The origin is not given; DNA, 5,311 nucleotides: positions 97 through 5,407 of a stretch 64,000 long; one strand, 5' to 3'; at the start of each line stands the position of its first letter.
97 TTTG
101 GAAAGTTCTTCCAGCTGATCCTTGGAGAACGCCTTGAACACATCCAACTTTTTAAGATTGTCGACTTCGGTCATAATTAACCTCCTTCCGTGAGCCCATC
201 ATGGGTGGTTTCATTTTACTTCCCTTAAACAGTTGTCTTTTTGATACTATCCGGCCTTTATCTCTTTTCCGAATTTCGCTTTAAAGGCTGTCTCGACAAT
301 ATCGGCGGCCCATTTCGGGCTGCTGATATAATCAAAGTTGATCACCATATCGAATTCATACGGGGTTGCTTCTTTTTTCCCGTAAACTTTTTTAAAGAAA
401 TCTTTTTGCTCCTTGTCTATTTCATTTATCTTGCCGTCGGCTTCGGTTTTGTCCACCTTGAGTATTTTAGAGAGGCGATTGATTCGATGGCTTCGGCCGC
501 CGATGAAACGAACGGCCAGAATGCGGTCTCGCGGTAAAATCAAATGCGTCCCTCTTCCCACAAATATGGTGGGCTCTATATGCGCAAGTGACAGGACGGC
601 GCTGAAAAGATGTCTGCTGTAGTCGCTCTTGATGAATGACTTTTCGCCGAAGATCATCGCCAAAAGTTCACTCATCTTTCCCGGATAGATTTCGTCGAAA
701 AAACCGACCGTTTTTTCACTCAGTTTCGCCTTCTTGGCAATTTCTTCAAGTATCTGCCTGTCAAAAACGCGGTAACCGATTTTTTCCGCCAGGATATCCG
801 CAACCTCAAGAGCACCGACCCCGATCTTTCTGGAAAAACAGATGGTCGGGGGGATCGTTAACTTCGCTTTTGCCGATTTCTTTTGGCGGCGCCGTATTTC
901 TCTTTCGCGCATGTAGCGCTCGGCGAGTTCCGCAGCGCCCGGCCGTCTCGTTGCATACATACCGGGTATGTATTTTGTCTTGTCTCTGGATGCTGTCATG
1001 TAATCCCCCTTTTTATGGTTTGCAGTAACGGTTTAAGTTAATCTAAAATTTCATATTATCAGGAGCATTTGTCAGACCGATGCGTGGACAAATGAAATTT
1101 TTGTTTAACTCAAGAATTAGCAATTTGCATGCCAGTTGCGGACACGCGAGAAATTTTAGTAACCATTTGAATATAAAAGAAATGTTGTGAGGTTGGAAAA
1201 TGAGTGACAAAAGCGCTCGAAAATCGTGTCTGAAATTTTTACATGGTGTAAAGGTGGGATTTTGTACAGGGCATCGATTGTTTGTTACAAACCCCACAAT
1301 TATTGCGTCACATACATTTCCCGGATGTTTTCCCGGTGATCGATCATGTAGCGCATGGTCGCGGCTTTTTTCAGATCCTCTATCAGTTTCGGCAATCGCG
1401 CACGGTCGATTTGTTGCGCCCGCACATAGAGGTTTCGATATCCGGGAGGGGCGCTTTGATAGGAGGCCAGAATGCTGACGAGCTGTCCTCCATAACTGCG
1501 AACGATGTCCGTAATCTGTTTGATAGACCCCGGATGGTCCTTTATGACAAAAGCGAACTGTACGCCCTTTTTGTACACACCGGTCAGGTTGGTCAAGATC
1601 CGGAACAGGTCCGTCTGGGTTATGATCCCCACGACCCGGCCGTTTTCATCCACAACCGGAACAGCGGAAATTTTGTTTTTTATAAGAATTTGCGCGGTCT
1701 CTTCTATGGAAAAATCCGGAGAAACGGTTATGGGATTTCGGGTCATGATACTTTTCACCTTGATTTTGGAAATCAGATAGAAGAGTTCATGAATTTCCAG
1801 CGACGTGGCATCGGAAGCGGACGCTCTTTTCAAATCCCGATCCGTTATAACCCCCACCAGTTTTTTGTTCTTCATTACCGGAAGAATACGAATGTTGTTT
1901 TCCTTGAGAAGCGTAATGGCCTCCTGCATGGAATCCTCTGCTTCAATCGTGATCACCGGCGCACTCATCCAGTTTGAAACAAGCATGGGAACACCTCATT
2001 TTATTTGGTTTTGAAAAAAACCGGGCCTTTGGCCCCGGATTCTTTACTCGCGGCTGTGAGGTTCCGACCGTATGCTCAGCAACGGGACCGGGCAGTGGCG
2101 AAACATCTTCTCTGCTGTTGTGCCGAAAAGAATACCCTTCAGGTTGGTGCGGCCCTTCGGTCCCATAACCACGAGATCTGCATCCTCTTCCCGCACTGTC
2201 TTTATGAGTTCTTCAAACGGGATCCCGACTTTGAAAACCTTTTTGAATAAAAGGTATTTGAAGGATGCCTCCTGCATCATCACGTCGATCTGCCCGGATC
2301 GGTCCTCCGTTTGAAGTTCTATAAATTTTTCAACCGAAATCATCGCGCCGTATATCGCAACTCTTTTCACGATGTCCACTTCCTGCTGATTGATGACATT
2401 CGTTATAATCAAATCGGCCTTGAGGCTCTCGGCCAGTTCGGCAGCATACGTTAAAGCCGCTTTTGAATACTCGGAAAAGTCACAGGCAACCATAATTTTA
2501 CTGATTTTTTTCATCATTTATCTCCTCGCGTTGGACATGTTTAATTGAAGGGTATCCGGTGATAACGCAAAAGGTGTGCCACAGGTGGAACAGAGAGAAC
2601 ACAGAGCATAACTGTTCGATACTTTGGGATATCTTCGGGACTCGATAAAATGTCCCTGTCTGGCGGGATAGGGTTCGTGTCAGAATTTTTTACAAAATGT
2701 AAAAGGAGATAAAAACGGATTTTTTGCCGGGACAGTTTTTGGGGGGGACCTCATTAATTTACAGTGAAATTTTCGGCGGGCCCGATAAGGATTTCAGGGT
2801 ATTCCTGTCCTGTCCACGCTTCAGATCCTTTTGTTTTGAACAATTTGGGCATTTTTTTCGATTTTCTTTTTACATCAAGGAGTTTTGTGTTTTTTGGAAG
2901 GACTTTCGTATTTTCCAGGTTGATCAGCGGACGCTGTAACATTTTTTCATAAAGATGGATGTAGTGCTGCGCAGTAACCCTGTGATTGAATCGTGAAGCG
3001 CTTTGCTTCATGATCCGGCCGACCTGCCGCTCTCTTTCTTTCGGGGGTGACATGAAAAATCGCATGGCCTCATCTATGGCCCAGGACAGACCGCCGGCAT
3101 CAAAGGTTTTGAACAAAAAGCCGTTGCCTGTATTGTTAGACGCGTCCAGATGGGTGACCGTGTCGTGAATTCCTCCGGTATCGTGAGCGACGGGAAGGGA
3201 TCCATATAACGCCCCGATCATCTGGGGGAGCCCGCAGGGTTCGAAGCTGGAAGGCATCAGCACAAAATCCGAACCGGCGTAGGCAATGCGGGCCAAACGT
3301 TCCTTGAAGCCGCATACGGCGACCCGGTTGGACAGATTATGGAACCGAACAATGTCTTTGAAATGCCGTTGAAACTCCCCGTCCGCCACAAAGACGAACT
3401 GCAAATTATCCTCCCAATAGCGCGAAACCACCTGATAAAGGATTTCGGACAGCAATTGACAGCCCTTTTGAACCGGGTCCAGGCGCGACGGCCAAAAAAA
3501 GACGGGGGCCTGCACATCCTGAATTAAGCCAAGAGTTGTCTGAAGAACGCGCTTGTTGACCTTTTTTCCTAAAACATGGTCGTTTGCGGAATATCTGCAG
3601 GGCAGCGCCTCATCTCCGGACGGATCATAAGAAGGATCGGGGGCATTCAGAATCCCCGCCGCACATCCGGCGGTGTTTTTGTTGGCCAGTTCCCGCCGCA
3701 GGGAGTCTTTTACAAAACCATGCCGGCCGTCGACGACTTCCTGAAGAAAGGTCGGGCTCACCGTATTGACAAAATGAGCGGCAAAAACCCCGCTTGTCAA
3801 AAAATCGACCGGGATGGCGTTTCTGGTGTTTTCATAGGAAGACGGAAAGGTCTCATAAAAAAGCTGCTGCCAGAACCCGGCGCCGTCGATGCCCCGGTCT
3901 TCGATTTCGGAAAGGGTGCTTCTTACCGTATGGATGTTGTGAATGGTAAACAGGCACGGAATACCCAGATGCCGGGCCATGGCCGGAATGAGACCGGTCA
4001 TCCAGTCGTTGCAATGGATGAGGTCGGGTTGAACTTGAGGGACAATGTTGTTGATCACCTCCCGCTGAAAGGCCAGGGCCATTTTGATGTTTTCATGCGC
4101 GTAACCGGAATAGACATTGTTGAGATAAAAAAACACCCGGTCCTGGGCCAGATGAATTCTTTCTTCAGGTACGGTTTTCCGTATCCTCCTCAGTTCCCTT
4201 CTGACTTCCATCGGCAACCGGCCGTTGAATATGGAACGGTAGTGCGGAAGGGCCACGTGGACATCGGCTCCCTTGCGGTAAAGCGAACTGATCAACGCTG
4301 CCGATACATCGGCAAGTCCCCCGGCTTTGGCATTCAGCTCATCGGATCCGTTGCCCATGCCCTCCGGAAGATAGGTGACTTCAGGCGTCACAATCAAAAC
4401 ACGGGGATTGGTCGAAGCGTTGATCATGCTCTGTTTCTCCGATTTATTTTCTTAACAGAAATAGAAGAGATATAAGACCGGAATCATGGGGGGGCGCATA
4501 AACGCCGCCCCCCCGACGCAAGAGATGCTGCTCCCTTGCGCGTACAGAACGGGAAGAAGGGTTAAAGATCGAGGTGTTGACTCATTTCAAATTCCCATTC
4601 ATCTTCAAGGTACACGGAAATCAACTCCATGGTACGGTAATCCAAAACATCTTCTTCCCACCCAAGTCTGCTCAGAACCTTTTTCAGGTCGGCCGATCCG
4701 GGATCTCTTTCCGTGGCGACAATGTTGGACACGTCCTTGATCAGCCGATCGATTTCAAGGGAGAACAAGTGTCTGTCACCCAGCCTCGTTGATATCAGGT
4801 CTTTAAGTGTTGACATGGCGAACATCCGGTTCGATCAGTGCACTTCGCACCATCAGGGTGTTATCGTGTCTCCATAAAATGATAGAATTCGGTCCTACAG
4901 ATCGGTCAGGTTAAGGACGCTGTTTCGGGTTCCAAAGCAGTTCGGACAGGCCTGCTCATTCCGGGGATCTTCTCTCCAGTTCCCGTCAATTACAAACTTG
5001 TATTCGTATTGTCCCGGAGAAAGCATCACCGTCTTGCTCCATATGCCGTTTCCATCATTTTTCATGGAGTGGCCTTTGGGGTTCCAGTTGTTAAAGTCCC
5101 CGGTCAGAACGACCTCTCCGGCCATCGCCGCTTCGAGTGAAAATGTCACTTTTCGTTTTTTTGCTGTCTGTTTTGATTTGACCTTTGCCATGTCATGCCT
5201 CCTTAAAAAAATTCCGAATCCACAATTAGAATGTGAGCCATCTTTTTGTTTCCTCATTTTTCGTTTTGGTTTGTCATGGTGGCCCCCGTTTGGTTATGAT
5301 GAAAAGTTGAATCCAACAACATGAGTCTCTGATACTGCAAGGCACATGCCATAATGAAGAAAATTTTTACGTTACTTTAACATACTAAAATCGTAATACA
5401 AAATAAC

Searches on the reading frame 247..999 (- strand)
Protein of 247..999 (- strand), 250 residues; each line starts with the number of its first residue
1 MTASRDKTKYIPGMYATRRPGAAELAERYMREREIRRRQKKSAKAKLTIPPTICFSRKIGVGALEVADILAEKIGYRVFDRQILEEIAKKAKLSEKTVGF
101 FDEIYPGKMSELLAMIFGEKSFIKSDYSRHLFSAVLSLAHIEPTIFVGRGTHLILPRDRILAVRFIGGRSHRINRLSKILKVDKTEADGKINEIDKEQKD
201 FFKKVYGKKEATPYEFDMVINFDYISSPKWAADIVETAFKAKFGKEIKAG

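Call 5: search_protein_families(library=pfam, proteins=[window:247-999:-])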
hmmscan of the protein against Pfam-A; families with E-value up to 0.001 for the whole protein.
window:247-999:- (250 aa): 1 family
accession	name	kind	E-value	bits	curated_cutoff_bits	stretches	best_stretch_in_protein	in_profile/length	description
PF13189.12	Cytidylate_kin2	-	5.4e-34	118.3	28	1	53-223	2-175/176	Cytidylate kinase-like family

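Call 43: search_protein_families(library=ncbifam, proteins=[window:247-999:-], max_evalue=0.01)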
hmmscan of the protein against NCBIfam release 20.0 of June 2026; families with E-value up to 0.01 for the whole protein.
window:247-999:- (250 aa): 0 families

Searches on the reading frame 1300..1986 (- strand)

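Call 5: search_protein_families(library=pfam, proteins=[window:1300-1986:-])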
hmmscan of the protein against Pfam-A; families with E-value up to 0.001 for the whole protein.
window:1300-1986:- (228 aa): 1 family
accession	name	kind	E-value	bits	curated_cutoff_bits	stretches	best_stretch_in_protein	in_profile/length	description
PF00571.33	CBS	-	1.2e-36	125.2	24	2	77-131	1-55/57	CBS domain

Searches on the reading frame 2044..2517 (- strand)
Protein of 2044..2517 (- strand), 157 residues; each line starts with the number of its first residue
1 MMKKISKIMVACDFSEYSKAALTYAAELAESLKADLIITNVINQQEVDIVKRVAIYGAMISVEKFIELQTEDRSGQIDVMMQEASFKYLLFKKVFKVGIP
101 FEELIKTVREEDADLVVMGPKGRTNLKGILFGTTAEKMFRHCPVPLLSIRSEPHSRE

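Call 5: search_protein_families(library=pfam, proteins=[window:2044-2517:-])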
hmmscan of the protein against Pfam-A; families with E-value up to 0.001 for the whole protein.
window:2044-2517:- (157 aa): 1 family
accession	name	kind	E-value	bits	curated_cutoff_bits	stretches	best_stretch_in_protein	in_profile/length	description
PF00582.32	Usp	-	1.8e-25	90.6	24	1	6-149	3-140/141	Universal stress protein family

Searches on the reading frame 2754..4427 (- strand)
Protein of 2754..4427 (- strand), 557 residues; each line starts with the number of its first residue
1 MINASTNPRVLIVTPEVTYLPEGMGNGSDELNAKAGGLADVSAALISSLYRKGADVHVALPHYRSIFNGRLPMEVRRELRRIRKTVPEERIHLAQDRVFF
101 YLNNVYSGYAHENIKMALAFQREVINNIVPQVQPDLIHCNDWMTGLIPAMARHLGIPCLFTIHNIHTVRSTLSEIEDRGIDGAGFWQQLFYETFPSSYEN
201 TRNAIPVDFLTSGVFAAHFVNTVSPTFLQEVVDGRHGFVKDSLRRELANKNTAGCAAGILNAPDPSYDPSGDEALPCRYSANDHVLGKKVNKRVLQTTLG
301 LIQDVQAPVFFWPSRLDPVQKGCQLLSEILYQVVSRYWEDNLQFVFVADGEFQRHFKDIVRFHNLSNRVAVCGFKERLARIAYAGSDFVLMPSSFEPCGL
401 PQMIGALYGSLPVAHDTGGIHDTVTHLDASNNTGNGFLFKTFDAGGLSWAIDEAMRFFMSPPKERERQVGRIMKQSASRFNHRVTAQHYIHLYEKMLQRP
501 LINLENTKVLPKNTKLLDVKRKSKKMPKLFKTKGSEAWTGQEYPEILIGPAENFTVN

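Call 5: search_protein_families(library=pfam, proteins=[window:2754-4427:-])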
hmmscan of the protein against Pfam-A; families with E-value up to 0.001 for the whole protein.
window:2754-4427:- (557 aa): 5 families
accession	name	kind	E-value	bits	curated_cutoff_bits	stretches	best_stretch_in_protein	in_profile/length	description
PF08323.17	Glyco_transf_5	-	1.8e-33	116.7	22.7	1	31-238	12-231/239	Starch synthase catalytic domain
PF13692.12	Glyco_trans_1_4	-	1.9e-12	48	27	1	308-454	2-139/142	Glycosyl transferases group 1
PF00534.26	Glycos_transf_1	-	9e-11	42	26.4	1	308-455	16-156/172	Glycosyl transferases group 1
PF13579.12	Glyco_trans_4_4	-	3.1e-08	34.6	29.7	1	36-173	1-103/158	Glycosyl transferase 4-like domain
PF13439.12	Glyco_transf_4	-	2.5e-07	31.3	28.5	1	36-166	2-107/170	Glycosyltransferase Family 4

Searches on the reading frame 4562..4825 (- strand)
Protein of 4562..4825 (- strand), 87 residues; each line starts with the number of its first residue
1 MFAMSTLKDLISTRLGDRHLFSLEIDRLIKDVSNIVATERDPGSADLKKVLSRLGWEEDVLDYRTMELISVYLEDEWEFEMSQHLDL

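Call 37: search_protein_families(library=pfam, proteins=[window:4562-4825:-], max_evalue=0.01)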
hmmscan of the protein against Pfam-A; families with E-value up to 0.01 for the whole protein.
window:4562-4825:- (87 aa): 0 families

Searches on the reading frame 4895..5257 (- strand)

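Call 5: search_protein_families(library=pfam, proteins=[window:4895-5257:-])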
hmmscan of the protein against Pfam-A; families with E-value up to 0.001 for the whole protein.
window:4895-5257:- (120 aa): 4 families
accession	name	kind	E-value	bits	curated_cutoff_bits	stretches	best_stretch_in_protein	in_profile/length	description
PF16561.11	AMPK1_CBM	-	7e-13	49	26.8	1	46-116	11-78/85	Glycogen recognition site of AMP-activated protein kinase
PF02922.24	CBM_48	-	4.7e-11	43.3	22.4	1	33-97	10-73/83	Carbohydrate-binding module 48 (Isoamylase N-terminal domain)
PF22058.2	X25_BaPul_like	-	1e-07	32.3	27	1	53-98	13-60/87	Pullulanase X25 domain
PF00686.25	CBM_20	-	0.00027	21.1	23.3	1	36-97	3-80/97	Starch binding domain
